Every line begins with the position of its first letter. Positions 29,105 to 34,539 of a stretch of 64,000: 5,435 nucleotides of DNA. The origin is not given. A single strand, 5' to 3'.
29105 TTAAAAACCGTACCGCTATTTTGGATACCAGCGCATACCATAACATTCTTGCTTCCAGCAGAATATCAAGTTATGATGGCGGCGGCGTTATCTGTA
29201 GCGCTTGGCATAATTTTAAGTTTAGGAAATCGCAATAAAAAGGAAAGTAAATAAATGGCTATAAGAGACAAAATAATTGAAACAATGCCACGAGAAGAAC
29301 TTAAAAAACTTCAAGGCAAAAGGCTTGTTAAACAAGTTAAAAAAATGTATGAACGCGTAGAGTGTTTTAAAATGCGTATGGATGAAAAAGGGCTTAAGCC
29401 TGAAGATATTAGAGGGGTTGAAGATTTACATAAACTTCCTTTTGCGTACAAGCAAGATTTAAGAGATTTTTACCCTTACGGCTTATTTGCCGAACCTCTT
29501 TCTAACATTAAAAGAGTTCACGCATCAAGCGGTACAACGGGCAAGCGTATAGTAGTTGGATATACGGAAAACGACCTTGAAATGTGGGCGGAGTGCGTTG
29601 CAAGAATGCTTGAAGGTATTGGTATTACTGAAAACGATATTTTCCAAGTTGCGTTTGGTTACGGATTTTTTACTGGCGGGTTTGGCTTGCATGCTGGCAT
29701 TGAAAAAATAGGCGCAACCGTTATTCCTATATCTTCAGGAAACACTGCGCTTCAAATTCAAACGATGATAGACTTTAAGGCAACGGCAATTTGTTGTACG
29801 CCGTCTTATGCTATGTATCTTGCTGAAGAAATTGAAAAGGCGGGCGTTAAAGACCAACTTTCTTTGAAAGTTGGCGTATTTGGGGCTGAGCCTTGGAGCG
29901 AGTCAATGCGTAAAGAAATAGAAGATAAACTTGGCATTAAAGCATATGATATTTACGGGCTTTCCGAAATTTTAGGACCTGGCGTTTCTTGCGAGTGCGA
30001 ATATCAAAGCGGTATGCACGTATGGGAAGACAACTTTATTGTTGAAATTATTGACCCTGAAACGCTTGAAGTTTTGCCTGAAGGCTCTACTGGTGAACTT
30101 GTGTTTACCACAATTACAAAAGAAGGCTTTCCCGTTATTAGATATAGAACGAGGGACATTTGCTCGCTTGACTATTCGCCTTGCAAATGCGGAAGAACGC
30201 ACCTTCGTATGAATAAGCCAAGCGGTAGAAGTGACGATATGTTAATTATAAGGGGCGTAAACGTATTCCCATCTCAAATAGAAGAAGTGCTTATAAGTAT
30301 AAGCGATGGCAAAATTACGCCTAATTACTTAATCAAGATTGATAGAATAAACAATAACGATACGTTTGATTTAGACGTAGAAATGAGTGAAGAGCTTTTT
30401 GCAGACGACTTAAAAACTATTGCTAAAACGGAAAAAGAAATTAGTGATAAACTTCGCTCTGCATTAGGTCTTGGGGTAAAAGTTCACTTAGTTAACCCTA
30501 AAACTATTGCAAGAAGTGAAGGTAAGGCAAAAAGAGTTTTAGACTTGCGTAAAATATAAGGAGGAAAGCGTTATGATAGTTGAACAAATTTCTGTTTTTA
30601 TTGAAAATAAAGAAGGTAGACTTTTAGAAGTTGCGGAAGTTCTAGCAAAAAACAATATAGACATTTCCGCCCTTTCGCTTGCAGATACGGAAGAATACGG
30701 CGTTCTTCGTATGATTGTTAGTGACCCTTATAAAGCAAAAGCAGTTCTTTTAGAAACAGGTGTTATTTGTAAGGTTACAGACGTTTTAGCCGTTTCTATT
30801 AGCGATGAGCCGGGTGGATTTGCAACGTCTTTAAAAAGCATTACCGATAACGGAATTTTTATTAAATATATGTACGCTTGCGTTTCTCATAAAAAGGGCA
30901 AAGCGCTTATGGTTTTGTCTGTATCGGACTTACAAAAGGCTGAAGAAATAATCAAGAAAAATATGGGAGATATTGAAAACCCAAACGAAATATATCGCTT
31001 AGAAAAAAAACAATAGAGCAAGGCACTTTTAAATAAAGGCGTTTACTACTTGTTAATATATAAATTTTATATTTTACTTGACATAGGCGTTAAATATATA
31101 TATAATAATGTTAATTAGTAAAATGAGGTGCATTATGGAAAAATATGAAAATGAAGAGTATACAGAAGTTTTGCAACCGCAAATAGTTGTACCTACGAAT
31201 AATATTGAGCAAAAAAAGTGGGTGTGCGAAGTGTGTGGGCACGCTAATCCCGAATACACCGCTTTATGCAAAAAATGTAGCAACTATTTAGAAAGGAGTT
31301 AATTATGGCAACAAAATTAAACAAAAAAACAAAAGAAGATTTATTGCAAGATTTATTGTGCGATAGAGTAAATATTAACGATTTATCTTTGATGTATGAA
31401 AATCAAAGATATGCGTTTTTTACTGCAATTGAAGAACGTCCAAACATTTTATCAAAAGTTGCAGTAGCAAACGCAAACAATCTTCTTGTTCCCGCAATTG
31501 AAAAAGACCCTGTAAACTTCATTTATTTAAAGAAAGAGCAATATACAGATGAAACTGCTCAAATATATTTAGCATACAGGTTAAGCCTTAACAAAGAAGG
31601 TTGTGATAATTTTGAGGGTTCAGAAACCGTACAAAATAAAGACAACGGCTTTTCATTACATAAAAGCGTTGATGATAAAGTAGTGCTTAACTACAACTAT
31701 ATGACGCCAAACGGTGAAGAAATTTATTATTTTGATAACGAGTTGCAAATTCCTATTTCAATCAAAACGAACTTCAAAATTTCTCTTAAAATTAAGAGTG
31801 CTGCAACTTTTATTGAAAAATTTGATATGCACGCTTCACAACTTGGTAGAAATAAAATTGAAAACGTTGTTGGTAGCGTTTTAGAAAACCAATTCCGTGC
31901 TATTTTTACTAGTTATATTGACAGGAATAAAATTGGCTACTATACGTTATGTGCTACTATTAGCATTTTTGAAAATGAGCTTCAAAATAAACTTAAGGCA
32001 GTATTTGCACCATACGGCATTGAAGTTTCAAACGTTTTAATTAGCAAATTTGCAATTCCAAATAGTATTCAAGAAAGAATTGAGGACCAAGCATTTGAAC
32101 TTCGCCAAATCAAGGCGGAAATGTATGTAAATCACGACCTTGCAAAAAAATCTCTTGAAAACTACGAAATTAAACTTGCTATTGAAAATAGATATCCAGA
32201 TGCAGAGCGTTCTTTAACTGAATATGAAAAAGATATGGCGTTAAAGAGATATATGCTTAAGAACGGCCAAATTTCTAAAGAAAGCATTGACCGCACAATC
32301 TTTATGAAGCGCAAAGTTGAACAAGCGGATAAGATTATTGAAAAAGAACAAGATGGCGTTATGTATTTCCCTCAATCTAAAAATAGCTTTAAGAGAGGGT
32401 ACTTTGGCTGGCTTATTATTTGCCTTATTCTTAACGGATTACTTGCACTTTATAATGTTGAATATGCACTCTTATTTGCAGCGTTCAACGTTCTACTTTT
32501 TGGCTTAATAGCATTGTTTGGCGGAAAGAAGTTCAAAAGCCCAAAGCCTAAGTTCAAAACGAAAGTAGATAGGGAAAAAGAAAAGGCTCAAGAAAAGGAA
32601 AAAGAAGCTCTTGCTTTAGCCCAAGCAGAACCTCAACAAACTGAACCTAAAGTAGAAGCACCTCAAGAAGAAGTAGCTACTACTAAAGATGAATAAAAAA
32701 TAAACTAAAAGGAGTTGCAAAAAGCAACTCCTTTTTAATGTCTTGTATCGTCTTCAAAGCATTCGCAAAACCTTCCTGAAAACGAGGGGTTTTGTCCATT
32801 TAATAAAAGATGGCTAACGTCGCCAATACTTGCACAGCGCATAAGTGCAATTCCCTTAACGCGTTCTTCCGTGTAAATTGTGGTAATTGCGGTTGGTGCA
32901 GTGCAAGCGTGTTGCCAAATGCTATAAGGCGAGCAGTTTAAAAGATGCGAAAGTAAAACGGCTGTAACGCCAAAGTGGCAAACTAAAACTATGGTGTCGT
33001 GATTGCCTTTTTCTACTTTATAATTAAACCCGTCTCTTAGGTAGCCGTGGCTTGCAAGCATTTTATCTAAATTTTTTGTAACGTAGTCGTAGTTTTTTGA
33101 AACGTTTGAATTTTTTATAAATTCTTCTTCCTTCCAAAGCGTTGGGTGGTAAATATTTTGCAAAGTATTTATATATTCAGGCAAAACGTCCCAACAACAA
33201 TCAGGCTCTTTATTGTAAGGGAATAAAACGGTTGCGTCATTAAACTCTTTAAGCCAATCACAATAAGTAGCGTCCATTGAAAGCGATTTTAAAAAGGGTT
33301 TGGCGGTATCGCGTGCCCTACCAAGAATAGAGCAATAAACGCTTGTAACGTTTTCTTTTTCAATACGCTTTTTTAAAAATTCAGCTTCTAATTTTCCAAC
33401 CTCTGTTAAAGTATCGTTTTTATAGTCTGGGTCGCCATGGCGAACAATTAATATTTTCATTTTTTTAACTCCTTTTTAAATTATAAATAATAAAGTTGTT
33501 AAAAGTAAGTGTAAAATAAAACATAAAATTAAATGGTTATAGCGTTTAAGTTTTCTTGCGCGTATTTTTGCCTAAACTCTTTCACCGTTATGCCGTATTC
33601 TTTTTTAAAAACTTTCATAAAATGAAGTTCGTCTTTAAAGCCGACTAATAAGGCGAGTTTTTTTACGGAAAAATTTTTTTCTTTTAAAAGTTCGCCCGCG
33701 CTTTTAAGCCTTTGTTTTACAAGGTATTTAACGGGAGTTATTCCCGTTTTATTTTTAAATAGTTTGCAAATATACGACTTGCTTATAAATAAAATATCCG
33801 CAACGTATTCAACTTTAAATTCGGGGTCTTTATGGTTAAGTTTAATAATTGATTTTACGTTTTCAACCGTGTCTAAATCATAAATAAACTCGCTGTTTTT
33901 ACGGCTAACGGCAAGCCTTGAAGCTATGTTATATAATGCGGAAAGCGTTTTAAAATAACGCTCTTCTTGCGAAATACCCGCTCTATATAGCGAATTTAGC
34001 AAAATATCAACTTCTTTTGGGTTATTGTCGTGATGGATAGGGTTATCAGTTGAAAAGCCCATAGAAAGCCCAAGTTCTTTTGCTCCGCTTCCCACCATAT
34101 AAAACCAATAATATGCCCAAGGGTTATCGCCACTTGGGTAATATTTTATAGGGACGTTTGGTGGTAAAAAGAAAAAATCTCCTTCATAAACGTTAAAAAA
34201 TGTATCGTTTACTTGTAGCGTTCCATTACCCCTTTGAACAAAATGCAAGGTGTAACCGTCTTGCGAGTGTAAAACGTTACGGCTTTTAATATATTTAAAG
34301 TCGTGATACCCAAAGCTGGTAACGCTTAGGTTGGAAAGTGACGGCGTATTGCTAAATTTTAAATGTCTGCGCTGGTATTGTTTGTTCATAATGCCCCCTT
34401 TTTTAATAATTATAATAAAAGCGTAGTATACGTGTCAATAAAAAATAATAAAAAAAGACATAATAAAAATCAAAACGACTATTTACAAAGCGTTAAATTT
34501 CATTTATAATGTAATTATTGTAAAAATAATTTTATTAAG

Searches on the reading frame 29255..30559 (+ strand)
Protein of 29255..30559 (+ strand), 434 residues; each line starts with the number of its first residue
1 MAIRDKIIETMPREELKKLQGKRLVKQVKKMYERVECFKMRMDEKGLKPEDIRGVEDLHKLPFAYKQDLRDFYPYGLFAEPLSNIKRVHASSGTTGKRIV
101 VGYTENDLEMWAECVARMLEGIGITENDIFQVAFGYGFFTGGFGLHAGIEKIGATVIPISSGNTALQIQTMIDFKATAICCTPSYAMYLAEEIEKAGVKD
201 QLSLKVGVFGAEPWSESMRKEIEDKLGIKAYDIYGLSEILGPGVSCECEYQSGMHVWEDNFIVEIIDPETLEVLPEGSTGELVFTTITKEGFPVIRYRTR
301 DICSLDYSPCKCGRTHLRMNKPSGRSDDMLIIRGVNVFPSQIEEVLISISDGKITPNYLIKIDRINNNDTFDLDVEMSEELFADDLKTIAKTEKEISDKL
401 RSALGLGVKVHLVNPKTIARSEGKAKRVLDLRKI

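Call 49: search_protein_families(library=pfam, proteins=[window:29255-30559:+], max_evalue=0.00001)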
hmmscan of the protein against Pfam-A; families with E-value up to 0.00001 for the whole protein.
window:29255-30559:+ (434 aa): 3 families
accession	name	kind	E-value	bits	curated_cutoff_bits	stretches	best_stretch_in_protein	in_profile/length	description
PF14535.12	AMP-binding_C_2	-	3.2e-28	98.3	25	1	334-432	1-96/96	AMP-binding enzyme C-terminal domain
PF00501.34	AMP-binding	-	6.8e-15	55.2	29.9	1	91-284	170-374/384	AMP-binding enzyme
PF04443.18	LuxE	-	9.8e-06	25.1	24.9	0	220-318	266-367/391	Acyl-protein synthetase, LuxE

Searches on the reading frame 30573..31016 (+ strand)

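Call 49: search_protein_families(library=pfam, proteins=[window:30573-31016:+], max_evalue=0.00001)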
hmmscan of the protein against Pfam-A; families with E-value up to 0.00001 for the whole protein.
window:30573-31016:+ (147 aa): 3 families
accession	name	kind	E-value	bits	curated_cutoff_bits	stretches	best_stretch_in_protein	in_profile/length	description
PF19571.5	ACT_8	-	5.1e-30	104.5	23.5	1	1-132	1-131/141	ACT domain pair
PF22629.2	ACT_AHAS_ss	-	1.2e-07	32.3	27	0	6-59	1-56/67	AHAS small subunit-like ACT domain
PF01842.31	ACT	-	4.8e-07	29.9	27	0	6-51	3-50/66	ACT domain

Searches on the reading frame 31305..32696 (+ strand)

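Call 49: search_protein_families(library=pfam, proteins=[window:31305-32696:+], max_evalue=0.00001)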
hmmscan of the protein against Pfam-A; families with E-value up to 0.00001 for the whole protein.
window:31305-32696:+ (463 aa): 2 families
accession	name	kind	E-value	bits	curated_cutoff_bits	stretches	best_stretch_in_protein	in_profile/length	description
PF01145.31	Band_7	-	1.8e-07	31.8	23.6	1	156-276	67-172/176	SPFH domain / Band 7 family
PF13421.11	Band_7_1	-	1.4e-06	28.5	24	1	150-262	98-206/211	SPFH domain-Band 7 family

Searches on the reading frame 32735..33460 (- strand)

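Call 49: search_protein_families(library=pfam, proteins=[window:32735-33460:-], max_evalue=0.00001)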
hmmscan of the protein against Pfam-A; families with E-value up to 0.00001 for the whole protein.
window:32735-33460:- (241 aa): 1 family
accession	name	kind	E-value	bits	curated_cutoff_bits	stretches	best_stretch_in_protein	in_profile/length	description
PF00300.27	His_Phos_1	-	4.4e-17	62.8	21.7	1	3-74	1-81/194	Histidine phosphatase superfamily (branch 1)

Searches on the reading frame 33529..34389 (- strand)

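Call 49: search_protein_families(library=pfam, proteins=[window:33529-34389:-], max_evalue=0.00001)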
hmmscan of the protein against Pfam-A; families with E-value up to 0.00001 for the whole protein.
window:33529-34389:- (286 aa): 3 families
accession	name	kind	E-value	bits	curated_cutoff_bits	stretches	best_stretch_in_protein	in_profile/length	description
PF00165.29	HTH_AraC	-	7.1e-18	64.7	26.6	1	238-274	7-42/42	Bacterial regulatory helix-turn-helix proteins, AraC family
PF12833.13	HTH_18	-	1e-17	64.6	33.6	1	197-274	2-79/80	Helix-turn-helix domain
PF02311.25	AraC_binding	-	1.2e-17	64.3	21.1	1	40-137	18-115/135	AraC-like ligand binding domain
